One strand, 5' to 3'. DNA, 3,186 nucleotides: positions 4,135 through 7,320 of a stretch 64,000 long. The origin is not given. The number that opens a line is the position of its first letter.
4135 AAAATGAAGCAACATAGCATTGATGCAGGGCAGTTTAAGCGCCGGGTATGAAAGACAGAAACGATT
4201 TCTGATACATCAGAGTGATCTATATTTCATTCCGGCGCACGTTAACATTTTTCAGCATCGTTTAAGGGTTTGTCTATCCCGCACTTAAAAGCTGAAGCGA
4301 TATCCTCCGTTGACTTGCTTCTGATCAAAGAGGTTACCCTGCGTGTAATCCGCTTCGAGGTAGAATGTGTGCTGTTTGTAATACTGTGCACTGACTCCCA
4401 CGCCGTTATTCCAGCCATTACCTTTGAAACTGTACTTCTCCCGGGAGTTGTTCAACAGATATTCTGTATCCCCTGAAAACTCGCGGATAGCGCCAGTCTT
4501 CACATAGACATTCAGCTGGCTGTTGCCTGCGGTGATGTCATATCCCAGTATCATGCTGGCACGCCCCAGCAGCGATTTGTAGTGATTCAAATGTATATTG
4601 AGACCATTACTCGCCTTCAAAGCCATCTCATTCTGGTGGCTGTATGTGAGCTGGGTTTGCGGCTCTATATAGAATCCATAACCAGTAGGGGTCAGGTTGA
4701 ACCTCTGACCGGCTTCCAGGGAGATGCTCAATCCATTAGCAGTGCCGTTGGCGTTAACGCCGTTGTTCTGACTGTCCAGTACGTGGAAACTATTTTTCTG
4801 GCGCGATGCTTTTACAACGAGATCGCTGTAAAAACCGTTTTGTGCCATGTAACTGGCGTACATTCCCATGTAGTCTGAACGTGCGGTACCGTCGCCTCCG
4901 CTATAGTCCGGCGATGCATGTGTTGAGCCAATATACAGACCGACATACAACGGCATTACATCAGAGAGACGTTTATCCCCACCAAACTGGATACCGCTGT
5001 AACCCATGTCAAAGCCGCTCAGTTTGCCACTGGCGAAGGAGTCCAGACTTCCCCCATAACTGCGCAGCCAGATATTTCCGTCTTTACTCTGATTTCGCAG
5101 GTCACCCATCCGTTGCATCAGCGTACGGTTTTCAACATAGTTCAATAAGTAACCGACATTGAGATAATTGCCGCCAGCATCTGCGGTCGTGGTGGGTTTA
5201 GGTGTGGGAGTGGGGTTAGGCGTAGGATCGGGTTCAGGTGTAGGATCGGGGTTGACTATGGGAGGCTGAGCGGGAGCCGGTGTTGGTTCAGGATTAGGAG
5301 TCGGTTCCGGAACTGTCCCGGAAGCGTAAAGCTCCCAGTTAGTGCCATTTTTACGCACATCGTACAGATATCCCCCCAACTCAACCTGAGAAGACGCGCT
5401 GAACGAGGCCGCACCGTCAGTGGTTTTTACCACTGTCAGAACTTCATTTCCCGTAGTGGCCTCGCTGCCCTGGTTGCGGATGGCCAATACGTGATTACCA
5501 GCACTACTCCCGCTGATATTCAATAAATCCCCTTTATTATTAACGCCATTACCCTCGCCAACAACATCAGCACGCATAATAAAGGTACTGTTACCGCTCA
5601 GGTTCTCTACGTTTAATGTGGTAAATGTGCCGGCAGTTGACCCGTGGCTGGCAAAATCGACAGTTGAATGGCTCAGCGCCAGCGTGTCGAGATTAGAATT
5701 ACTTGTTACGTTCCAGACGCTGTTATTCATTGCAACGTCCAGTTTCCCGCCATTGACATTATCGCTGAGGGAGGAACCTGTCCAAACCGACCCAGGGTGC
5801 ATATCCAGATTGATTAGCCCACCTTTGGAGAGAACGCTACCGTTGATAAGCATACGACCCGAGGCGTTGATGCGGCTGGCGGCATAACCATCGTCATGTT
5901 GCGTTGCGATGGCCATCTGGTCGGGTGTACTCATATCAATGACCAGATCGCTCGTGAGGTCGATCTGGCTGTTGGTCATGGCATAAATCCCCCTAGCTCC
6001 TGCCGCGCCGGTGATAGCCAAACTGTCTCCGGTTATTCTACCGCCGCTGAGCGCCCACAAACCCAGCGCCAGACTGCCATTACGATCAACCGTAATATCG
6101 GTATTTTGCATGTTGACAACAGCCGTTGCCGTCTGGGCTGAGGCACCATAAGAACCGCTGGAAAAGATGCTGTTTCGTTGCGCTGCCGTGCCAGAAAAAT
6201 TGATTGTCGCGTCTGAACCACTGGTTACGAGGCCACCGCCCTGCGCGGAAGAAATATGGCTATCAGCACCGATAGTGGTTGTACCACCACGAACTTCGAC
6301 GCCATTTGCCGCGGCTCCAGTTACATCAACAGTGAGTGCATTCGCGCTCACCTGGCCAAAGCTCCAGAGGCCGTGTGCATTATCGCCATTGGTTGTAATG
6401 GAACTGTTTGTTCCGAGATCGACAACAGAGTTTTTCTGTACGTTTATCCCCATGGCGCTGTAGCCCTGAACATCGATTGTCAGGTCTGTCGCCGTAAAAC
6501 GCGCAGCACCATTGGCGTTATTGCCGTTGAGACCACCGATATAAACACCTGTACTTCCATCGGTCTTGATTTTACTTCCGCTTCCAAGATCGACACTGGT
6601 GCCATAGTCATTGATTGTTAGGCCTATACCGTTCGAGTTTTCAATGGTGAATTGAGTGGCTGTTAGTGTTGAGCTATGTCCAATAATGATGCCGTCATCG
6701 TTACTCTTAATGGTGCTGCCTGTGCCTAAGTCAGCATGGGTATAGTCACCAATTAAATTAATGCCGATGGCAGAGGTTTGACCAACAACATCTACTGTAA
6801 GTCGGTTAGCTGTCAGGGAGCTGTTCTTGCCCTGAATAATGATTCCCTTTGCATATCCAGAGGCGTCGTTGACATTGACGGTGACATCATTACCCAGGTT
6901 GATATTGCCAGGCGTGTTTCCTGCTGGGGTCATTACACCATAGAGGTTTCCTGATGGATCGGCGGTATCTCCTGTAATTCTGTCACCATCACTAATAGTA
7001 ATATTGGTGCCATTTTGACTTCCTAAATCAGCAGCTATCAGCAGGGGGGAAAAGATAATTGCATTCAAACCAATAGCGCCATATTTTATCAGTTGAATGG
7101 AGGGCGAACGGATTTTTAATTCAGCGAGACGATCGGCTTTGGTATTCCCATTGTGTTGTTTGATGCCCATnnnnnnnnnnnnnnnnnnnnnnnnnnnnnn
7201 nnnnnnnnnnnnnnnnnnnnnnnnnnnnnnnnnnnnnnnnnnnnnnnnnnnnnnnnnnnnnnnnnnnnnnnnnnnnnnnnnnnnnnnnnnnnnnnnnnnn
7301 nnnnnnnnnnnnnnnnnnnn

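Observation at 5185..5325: Pro/Thr/Glu-rich linker encoded by short imperfect repeats inside ycgV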

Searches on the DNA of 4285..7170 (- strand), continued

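Call 32: get_annotated_region(hit=H41, flank=1800)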
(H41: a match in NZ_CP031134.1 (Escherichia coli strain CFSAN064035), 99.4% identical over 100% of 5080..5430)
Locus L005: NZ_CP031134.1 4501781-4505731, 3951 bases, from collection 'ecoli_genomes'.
description: Escherichia coli strain CFSAN064035 chromosome, complete genome
organism: Escherichia coli strain CFSAN064035 (NCBI taxid 562)
replicon: chromosome; assembly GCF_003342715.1
host: -; source: biological fluid; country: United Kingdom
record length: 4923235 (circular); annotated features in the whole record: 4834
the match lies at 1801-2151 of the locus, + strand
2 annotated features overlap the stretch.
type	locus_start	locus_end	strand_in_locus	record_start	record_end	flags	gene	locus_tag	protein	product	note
CDS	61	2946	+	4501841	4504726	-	ycgV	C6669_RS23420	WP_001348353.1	autotransporter outer membrane beta-barrel domain-containing protein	-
CDS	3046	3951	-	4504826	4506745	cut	dhaR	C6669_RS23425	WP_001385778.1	dihydroxyacetone kinase operon transcriptional regulator DhaR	-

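Call 33: get_annotated_region(hit=H43, flank=1800)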
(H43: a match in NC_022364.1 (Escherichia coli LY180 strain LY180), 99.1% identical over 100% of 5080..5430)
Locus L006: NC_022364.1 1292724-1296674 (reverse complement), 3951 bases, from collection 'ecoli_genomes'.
description: Escherichia coli LY180, complete sequence
organism: Escherichia coli LY180 strain LY180 (NCBI taxid 1335916)
replicon: chromosome; assembly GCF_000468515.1
host: -; source: -; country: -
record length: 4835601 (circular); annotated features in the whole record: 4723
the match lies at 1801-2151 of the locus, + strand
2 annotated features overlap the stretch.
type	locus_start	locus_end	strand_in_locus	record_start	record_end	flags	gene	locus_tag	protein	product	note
CDS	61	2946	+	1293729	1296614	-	ycgV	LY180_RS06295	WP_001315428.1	autotransporter outer membrane beta-barrel domain-containing protein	-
CDS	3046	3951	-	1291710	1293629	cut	dhaR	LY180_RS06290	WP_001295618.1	dihydroxyacetone kinase operon transcriptional regulator DhaR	-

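Call 34: get_annotated_region(hit=H53, flank=1800)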
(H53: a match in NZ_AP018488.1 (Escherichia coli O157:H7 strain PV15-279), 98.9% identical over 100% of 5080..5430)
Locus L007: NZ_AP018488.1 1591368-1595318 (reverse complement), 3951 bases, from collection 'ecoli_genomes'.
description: Escherichia coli O157:H7 strain PV15-279 chromosome, complete genome
organism: Escherichia coli O157:H7 strain PV15-279 (NCBI taxid 83334)
replicon: chromosome; assembly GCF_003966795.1
host: Homo sapiens; source: -; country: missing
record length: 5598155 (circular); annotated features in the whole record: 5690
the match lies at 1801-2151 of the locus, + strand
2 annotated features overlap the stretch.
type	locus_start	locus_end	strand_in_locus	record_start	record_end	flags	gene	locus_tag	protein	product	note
CDS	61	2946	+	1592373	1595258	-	ycgV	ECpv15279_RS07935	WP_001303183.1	autotransporter outer membrane beta-barrel domain-containing protein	-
CDS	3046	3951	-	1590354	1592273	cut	dhaR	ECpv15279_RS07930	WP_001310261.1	dihydroxyacetone kinase operon transcriptional regulator DhaR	-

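Call 35: get_annotated_region(hit=H57, flank=1800)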
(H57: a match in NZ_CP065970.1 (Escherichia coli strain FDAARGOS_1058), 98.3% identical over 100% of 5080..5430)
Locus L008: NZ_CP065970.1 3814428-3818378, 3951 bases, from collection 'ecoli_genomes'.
description: Escherichia coli strain FDAARGOS_1058 chromosome, complete genome
organism: Escherichia coli strain FDAARGOS_1058 (NCBI taxid 562)
replicon: chromosome; assembly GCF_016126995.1
host: missing; source: missing; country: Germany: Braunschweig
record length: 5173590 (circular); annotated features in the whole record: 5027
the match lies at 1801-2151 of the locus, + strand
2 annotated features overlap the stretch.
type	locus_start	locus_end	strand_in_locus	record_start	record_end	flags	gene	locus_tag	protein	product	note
CDS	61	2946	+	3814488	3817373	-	ycgV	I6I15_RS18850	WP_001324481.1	autotransporter outer membrane beta-barrel domain-containing protein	-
CDS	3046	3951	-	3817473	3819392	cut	dhaR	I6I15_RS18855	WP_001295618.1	dihydroxyacetone kinase operon transcriptional regulator DhaR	-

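Call 36: get_annotated_region(hit=H58, flank=1800)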
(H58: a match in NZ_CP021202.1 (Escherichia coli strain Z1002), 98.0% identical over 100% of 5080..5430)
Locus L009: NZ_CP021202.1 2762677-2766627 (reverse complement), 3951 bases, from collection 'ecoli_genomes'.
description: Escherichia coli strain Z1002 chromosome, complete genome
organism: Escherichia coli strain Z1002 (NCBI taxid 562)
replicon: chromosome; assembly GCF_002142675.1
host: Homo sapiens; source: blood; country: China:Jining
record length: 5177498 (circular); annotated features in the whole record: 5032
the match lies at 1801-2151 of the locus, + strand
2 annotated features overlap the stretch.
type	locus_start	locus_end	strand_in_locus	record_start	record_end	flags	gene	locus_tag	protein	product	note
CDS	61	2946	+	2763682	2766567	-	ycgV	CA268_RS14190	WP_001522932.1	autotransporter outer membrane beta-barrel domain-containing protein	-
CDS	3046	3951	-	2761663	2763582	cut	dhaR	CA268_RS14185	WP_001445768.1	dihydroxyacetone kinase operon transcriptional regulator DhaR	-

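Call 37: get_annotated_region(hit=H61, flank=1800)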
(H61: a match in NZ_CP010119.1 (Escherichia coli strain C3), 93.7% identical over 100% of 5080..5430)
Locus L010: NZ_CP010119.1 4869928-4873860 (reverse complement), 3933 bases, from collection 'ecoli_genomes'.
description: Escherichia coli strain C3 chromosome, complete genome
organism: Escherichia coli strain C3 (NCBI taxid 562)
replicon: chromosome; assembly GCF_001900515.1
host: cow; source: -; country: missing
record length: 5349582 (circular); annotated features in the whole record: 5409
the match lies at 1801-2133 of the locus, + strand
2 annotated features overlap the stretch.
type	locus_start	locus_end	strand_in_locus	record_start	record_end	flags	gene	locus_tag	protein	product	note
CDS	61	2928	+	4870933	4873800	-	ycgV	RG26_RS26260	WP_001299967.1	autotransporter outer membrane beta-barrel domain-containing protein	-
CDS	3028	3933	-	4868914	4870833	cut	dhaR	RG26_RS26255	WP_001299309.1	dihydroxyacetone kinase operon transcriptional regulator DhaR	-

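Call 38: get_annotated_region(hit=H92, flank=1800)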
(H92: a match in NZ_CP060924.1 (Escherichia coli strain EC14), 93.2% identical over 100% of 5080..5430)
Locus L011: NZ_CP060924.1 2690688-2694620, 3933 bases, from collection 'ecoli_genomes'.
description: Escherichia coli strain EC14 chromosome, complete genome
organism: Escherichia coli strain EC14 (NCBI taxid 562)
replicon: chromosome; assembly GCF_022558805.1
host: Homo sapiens; source: wound; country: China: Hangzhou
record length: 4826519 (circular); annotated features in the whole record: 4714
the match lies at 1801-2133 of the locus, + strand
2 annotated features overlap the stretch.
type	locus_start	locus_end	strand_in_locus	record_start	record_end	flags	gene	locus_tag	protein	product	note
CDS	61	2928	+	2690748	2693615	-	ycgV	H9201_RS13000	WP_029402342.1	autotransporter outer membrane beta-barrel domain-containing protein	-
CDS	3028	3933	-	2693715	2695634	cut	dhaR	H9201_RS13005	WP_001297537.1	dihydroxyacetone kinase operon transcriptional regulator DhaR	-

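Call 39: get_annotated_region(hit=H95, flank=1800)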
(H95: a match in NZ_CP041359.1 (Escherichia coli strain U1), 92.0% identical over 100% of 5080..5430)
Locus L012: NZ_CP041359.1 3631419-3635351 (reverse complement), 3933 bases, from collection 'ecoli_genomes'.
description: Escherichia coli strain U1 chromosome, complete genome
organism: Escherichia coli strain U1 (NCBI taxid 562)
replicon: chromosome; assembly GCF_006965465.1
host: missing; source: -; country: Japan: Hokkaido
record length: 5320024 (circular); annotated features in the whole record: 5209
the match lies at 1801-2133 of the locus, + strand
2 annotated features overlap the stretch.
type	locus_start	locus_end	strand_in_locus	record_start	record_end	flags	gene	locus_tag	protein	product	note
CDS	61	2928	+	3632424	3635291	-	ycgV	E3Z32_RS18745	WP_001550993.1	autotransporter outer membrane beta-barrel domain-containing protein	-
CDS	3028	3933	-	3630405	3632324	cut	dhaR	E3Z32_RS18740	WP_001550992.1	dihydroxyacetone kinase operon transcriptional regulator DhaR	-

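Call 40: get_annotated_region(hit=H99, flank=1800)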
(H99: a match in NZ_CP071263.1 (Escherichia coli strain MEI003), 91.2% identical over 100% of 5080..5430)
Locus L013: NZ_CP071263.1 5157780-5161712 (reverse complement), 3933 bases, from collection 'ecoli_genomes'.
description: Escherichia coli strain MEI003 chromosome, complete genome
organism: Escherichia coli strain MEI003 (NCBI taxid 562)
replicon: chromosome; assembly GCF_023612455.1
host: -; source: Outdoors environment of a veterinary clinic; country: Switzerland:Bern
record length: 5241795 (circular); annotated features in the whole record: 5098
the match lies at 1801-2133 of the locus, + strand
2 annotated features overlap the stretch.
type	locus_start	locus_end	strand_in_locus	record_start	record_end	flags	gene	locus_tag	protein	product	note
CDS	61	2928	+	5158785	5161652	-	ycgV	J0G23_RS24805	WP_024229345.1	autotransporter outer membrane beta-barrel domain-containing protein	-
CDS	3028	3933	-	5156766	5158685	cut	dhaR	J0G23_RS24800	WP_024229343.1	dihydroxyacetone kinase operon transcriptional regulator DhaR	-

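Call 41: get_annotated_region(hit=H94, flank=1800)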
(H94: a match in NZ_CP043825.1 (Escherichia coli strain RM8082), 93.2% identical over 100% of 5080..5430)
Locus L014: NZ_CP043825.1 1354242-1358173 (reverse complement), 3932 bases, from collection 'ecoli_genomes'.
description: Escherichia coli strain RM8082 chromosome, complete genome
organism: Escherichia coli strain RM8082 (NCBI taxid 562)
replicon: chromosome; assembly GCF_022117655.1
host: Cattle; source: feces; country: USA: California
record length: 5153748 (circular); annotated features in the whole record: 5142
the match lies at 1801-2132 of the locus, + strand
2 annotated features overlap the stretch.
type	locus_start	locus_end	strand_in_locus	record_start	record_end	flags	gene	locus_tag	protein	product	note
CDS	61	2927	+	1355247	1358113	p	ycgV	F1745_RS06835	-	autotransporter outer membrane beta-barrel domain-containing protein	frameshifted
CDS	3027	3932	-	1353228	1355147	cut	dhaR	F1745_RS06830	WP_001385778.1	dihydroxyacetone kinase operon transcriptional regulator DhaR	-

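Call 42: get_annotated_region(hit=H107, flank=1800)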
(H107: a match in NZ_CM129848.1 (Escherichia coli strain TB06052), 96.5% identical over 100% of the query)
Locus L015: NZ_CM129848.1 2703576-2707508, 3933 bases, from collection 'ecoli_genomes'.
description: Escherichia coli strain TB06052 chromosome, whole genome shotgun sequence
organism: Escherichia coli strain TB06052 (NCBI taxid 562)
replicon: chromosome; assembly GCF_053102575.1
host: -; source: fresh water; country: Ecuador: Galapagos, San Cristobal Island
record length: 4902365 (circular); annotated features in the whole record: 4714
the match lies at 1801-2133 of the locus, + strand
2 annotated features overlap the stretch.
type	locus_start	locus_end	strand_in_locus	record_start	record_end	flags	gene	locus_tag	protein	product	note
CDS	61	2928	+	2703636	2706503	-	ycgV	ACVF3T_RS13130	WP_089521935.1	autotransporter outer membrane beta-barrel domain-containing protein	-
CDS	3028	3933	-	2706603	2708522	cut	dhaR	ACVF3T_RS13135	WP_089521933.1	dihydroxyacetone kinase operon transcriptional regulator DhaR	-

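Call 44: search_dna_similar(query=L012:1801-2133:+, collection=ecoli_genomes, mode=near, max_rows=12, rows=spread)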
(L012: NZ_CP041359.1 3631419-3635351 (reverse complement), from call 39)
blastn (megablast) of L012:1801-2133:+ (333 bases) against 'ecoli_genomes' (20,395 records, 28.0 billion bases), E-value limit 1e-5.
Records with a match: 3942; places in all: 3950; records where one place covers at least 80% of the query: 3938.
Genomes with a match: 3941 of 5426; with a place that covers at least 80% of the query: 3937. Places per genome that has any: lowest 1, median 1, highest 3. On chromosomes: 3942 places; on plasmids: 8.
Best place of each record, by identity: >=99% 141; 95-99% 2477; 90-95% 1297; 80-90% 27.
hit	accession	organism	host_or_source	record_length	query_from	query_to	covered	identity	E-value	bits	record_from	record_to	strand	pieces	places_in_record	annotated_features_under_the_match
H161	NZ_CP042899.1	Escherichia coli strain CFSAN061763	missing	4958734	1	333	100%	100.0%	3e-173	616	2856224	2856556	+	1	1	ycgV: autotransporter outer membrane beta-barrel domain-containing protein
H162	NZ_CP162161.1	Escherichia coli strain STS63-2-E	Pre-washed mixed salad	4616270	1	333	100%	97.0%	1e-156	560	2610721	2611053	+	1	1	ycgV: autotransporter outer membrane beta-barrel domain-containing protein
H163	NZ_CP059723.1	Escherichia coli strain BUCT2930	Paguma larvata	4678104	1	333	100%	96.7%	7e-155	555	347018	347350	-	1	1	ycgV: autotransporter outer membrane beta-barrel domain-containing protein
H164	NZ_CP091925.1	Escherichia coli strain JNQH497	Homo sapiens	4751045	1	333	100%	96.7%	7e-155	555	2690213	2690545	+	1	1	ycgV: autotransporter outer membrane beta-barrel domain-containing protein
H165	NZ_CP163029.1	Escherichia coli strain W170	Homo sapiens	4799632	1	333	100%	96.7%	7e-155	555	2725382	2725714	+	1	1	ycgV: autotransporter outer membrane beta-barrel domain-containing protein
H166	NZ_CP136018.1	Escherichia coli strain GDSC2239PM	vegetable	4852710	1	333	100%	96.7%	7e-155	555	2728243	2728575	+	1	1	ycgV: autotransporter outer membrane beta-barrel domain-containing protein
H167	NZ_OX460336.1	Escherichia coli strain EC0026B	Derived from parental isolate EC0026B ...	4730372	1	333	100%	96.7%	7e-155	555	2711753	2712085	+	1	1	ycgV: autotransporter outer membrane beta-barrel domain-containing protein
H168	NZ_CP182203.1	Escherichia coli strain JB2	rabbit farm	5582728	1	333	100%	96.4%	3e-153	549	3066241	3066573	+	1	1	ycgV: autotransporter outer membrane beta-barrel domain-containing protein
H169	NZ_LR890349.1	Escherichia coli strain MSB1_9D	Homo sapiens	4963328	1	333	100%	92.0%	1e-131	477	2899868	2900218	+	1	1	ycgV: autotransporter outer membrane beta-barrel domain-containing protein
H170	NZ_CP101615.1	Escherichia coli strain DC71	giant panda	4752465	1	333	100%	91.5%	3e-128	466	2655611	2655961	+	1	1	ycgV: autotransporter outer membrane beta-barrel domain-containing protein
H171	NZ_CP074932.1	Escherichia coli strain 07_3337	Homo sapiens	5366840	1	333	100%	91.5%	3e-128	466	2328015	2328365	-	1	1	ycgV: autotransporter outer membrane beta-barrel domain-containing protein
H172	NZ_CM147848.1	Escherichia coli strain 52F4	Calf of Bos taurus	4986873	1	133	40%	96.2%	1e-53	219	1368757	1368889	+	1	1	pertactin-like passenger domain-containing protein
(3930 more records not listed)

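Call 45: search_dna_similar(query=L013:1801-2133:+, collection=ecoli_genomes, mode=near, max_rows=12, rows=best)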
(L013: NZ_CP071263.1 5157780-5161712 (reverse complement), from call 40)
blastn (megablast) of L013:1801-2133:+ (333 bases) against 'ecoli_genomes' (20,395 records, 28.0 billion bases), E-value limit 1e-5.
Records with a match: 3942; places in all: 3950; records where one place covers at least 80% of the query: 3938.
Genomes with a match: 3941 of 5426; with a place that covers at least 80% of the query: 3937. Places per genome that has any: lowest 1, median 1, highest 3. On chromosomes: 3942 places; on plasmids: 8.
Best place of each record, by identity: >=99% 9; 95-99% 2597; 90-95% 1309; 80-90% 27.
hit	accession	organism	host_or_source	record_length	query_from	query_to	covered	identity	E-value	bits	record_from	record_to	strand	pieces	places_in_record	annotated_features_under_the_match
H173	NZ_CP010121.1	Escherichia coli strain C4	cow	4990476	1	333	100%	100.0%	3e-173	616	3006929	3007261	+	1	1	ycgV: autotransporter outer membrane beta-barrel domain-containing protein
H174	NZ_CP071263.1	Escherichia coli strain MEI003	Outdoors environment of a veterinary ...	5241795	1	333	100%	100.0%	3e-173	616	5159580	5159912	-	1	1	ycgV: autotransporter outer membrane beta-barrel domain-containing protein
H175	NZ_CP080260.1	Escherichia coli strain 135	Chicken fecal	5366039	1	333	100%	100.0%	3e-173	616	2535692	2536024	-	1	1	ycgV: autotransporter outer membrane beta-barrel domain-containing protein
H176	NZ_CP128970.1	Escherichia coli strain TUM1886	missing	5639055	1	333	100%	100.0%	3e-173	616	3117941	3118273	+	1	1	ycgV: autotransporter outer membrane beta-barrel domain-containing protein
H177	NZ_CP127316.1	Escherichia coli strain Ch1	Gallus gallus domesticus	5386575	1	333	100%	100.0%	3e-173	616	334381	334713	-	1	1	ycgV: autotransporter outer membrane beta-barrel domain-containing protein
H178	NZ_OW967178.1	Escherichia coli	Homo sapiens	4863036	1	333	100%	100.0%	3e-173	616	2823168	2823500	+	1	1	ycgV: autotransporter outer membrane beta-barrel domain-containing protein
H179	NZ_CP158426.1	Escherichia coli strain NRZ14408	Homo sapiens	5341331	1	333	100%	99.7%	1e-171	610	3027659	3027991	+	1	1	ycgV: autotransporter outer membrane beta-barrel domain-containing protein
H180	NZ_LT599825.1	Escherichia coli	-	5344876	1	333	100%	99.7%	1e-171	610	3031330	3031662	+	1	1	ycgV: autotransporter outer membrane beta-barrel domain-containing protein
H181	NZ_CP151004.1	Escherichia coli strain 18KM2445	Dog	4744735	1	333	100%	99.1%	3e-168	599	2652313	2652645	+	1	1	ycgV: autotransporter outer membrane beta-barrel domain-containing protein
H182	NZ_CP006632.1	Escherichia coli PCN033 strain PCN033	-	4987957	1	333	100%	98.8%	1e-166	593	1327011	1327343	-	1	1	ycgV: autotransporter outer membrane beta-barrel domain-containing protein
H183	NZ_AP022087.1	Escherichia coli strain WP4-S18-ESBL-07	-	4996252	1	333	100%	98.8%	1e-166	593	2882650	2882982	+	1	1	ycgV: autotransporter outer membrane beta-barrel domain-containing protein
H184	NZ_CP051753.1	Escherichia coli strain SCU-102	Homo sapiens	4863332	1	333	100%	98.8%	1e-166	593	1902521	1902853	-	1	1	ycgV: autotransporter outer membrane beta-barrel domain-containing protein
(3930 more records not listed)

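Call 46: search_dna_similar(query=L015:1801-2133:+, collection=ecoli_genomes, mode=near, max_rows=12, rows=best)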
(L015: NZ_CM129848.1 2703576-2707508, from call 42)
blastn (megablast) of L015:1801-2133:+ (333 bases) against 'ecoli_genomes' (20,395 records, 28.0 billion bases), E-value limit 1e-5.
Records with a match: 3942; places in all: 3950; records where one place covers at least 80% of the query: 3938.
Genomes with a match: 3941 of 5426; with a place that covers at least 80% of the query: 3937. Places per genome that has any: lowest 1, median 1, highest 3. On chromosomes: 3942 places; on plasmids: 8.
Best place of each record, by identity: >=99% 6; 95-99% 2598; 90-95% 1338.
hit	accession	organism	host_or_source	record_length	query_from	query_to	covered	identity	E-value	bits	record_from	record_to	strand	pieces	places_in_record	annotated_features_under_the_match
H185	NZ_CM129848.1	Escherichia coli strain TB06052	fresh water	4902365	1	333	100%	100.0%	3e-173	616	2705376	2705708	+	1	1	ycgV: autotransporter outer membrane beta-barrel domain-containing protein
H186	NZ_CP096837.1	Escherichia coli strain PS10-3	small intestine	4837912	1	333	100%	99.1%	3e-168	599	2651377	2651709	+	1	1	ycgV: autotransporter outer membrane beta-barrel domain-containing protein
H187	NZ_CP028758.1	Escherichia coli strain A16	Otter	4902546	1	333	100%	99.1%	3e-168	599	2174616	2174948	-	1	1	ycgV: autotransporter outer membrane beta-barrel domain-containing protein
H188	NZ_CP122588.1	Escherichia coli strain ETEC6335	Sus scrofa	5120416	1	333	100%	99.1%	3e-168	599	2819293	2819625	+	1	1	ycgV: autotransporter outer membrane beta-barrel domain-containing protein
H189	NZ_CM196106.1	Escherichia coli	urban waste bin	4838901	1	333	100%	99.1%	3e-168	599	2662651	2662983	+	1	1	ycgV: autotransporter outer membrane beta-barrel domain-containing protein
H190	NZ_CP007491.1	Escherichia coli strain ACN002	-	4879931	1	333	100%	98.5%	7e-165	588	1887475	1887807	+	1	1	ycgV: autotransporter outer membrane beta-barrel domain-containing protein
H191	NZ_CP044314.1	Escherichia coli strain RM9245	feces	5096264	1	333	100%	98.5%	7e-165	588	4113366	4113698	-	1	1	ycgV: autotransporter outer membrane beta-barrel domain-containing protein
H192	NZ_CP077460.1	Escherichia coli O111:NM strain 14614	Homo sapiens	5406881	1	333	100%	98.5%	7e-165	588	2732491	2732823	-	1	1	ycgV: autotransporter outer membrane beta-barrel domain-containing protein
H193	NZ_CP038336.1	Escherichia coli O157:H7 strain LSU61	Deer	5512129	1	333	100%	98.2%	3e-163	582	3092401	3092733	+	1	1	ycgV: autotransporter outer membrane beta-barrel domain-containing protein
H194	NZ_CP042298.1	Escherichia coli strain RM9088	crow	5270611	1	333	100%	98.2%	3e-163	582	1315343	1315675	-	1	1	ycgV: autotransporter outer membrane beta-barrel domain-containing protein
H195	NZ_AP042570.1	Escherichia coli strain OkiPb01695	bovine feces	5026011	1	333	100%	98.2%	3e-163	582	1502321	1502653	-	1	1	ycgV: autotransporter outer membrane beta-barrel domain-containing protein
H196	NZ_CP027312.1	Escherichia coli strain 2013C-3181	Homo sapiens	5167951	1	333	100%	97.9%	1e-161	577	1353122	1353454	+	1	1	ycgV: autotransporter outer membrane beta-barrel domain-containing protein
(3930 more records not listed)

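Call 47: get_annotated_region(hit=H193, flank=1800)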
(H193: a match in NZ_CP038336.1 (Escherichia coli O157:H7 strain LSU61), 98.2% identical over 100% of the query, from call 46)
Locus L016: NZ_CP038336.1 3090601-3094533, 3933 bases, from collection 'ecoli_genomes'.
description: Escherichia coli O157:H7 strain LSU61 chromosome, complete genome
organism: Escherichia coli O157:H7 strain LSU61 (NCBI taxid 83334)
replicon: chromosome; assembly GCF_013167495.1
host: Deer; source: missing; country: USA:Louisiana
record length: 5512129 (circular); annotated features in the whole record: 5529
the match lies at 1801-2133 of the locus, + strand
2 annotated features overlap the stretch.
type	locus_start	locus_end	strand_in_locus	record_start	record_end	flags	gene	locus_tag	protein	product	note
CDS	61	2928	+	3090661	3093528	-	ycgV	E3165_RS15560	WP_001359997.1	autotransporter outer membrane beta-barrel domain-containing protein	-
CDS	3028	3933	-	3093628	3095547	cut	dhaR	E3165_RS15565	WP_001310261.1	dihydroxyacetone kinase operon transcriptional regulator DhaR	-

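Call 48: get_annotated_region(hit=H186, flank=1800)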
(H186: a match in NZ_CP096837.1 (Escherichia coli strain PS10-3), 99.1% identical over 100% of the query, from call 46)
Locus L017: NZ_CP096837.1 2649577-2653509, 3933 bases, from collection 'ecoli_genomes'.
description: Escherichia coli strain PS10-3 chromosome, complete genome
organism: Escherichia coli strain PS10-3 (NCBI taxid 562)
replicon: chromosome; assembly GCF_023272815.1
host: -; source: small intestine; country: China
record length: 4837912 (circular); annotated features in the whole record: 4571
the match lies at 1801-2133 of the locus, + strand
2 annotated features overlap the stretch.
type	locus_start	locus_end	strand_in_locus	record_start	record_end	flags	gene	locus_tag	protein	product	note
CDS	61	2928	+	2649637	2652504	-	ycgV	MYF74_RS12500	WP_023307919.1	autotransporter outer membrane beta-barrel domain-containing protein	-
CDS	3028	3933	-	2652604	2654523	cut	dhaR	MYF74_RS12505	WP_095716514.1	dihydroxyacetone kinase operon transcriptional regulator DhaR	-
